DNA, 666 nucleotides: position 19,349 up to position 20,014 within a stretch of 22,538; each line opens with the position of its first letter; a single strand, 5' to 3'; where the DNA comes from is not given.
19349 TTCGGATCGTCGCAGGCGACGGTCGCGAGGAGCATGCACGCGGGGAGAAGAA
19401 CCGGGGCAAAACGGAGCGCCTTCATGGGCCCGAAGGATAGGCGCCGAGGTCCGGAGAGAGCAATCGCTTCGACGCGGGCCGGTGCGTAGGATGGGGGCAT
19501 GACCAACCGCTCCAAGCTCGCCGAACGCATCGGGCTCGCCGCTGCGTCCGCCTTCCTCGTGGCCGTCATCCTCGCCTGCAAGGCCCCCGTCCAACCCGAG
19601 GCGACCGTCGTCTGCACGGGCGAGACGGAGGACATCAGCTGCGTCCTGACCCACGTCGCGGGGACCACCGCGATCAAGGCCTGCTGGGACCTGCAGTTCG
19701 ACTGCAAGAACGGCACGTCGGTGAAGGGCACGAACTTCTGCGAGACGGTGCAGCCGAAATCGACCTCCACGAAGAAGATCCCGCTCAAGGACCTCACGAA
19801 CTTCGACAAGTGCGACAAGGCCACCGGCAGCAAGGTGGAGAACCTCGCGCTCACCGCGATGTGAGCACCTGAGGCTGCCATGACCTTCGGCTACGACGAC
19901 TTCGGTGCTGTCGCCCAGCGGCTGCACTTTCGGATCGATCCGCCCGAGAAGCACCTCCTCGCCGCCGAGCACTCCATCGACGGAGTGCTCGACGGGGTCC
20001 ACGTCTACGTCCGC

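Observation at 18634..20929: Lower-GC patch with an internalin-like LRR lipoprotein divergent from a small 8-Cys lipoprotein and a duplicated-domain protein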

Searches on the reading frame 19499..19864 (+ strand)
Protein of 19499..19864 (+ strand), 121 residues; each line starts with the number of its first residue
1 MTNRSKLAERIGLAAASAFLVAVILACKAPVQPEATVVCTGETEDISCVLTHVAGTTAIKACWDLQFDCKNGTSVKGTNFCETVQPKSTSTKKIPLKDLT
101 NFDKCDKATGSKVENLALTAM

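Call 6: search_protein_families(library=pfam, proteins=[window:19499-19864:+], max_evalue=0.01)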
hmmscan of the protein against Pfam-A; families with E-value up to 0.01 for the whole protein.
window:19499-19864:+ (121 aa): 0 families

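Call 12: find_homologous_proteins(query=window:19499-19861:+, max_evalue=0.01)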
Query window:19499-19861:+ (121 aa): 3 proteins with E <= 0.01 among 31 candidates.
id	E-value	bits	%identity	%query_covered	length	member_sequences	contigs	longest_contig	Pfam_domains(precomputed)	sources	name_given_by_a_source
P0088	1.2e-72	259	100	100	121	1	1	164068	-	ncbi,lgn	-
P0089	5.3e-48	180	68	93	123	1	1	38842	-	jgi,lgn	jgi:hypothetical protein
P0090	8.2e-40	153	65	93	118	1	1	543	-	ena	-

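Call 36: search_protein_families(library=ncbifam, proteins=[window:19499-19861:+], max_evalue=0.1)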
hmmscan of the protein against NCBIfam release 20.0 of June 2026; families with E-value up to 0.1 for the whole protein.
window:19499-19861:+ (121 aa): 0 families

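Call 37: search_protein_families(library=padloc, proteins=[window:19499-19861:+], max_evalue=0.1)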
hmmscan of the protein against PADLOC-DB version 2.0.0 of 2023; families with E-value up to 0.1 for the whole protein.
window:19499-19861:+ (121 aa): 0 families

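Call 44: predict_structure(alignment_id=A2)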
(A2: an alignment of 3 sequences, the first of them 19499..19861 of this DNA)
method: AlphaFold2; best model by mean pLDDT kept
length: 121 residues; sequences in the alignment: 3
mean_pLDDT: 68.1   pTM: 0.52
mean pLDDT of the five models: 68.1, 68.0, 64.4, 60.8, 40.2
residues with pLDDT >= 90: 5; 70-90: 66; 50-70: 8; < 50: 42
segments of 3 or more residues with pLDDT < 50: 1-4, 6-31, 110-121
pLDDT, mean of each block of 10 residues (from residue 1): 45 42 37 72 83 83 82 85 89 88 68 46 37
secondary structure, 60 per line:
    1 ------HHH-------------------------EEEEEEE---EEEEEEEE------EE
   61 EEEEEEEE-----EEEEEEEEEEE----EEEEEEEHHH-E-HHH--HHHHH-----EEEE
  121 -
elements in order: E35-41 E45-52 E59-68 E74-84 E89-95 H107-111 E117-120

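Call 48: find_related_loci(query=A2, collection=genome_contigs, flank=8000)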
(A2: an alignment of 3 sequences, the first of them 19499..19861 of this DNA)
Query A2 (121 aa) in genome_contigs; peptide patterns used: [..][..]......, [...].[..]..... (x = any residue, [..] = any of these).
25 stretches matched a pattern; 1 encode a relative of the query (tblastn E <= 1e-3); 1 distinct loci.
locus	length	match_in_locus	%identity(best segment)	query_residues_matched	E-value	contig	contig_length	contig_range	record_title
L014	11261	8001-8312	46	16-119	7e-32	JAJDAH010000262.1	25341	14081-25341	MAG: Polyangiaceae bacterium isolate OFTM3 OFTM3_261, whole genome shotgun sequence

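Call 51: search_protein_families(library=pfam, proteins=[L014:5423-7918:+, L014:8635-9711:-], max_evalue=0.001)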
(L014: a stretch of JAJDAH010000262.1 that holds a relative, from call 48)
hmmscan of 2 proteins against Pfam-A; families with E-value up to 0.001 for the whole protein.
L014:5423-7918:+ (831 aa): 0 families

L014:8635-9711:- (358 aa): 2 families
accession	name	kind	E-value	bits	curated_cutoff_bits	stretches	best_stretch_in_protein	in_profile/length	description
PF03992.22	ABM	-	6e-13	49.2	23.1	2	157-232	2-77/78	Antibiotic biosynthesis monooxygenase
PF07045.17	DUF1330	-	2.7e-05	24.9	23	0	68-137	12-84/94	Domain of unknown function (DUF1330)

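Call 63: find_related_loci(query=A5, collection=metagenome_contigs, flank=4000)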
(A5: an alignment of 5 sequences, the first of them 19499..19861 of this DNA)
Query A5 (121 aa) in metagenome_contigs; peptide patterns used: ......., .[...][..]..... (x = any residue, [..] = any of these).
110 stretches matched a pattern; 1 encode a relative of the query (tblastn E <= 1e-3); 1 distinct loci.
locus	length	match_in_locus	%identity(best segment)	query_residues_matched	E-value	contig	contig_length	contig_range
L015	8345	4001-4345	64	6-119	4e-45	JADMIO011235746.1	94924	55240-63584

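Call 77: find_related_loci(query=A5, collection=viral_contigs, flank=4000)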
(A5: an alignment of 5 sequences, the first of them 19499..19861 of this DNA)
Query A5 (121 aa) in viral_contigs; peptide patterns used: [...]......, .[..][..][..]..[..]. (x = any residue, [..] = any of these).
17 stretches matched a pattern, but none encodes a relative of the query by tblastn (E <= 1e-3).
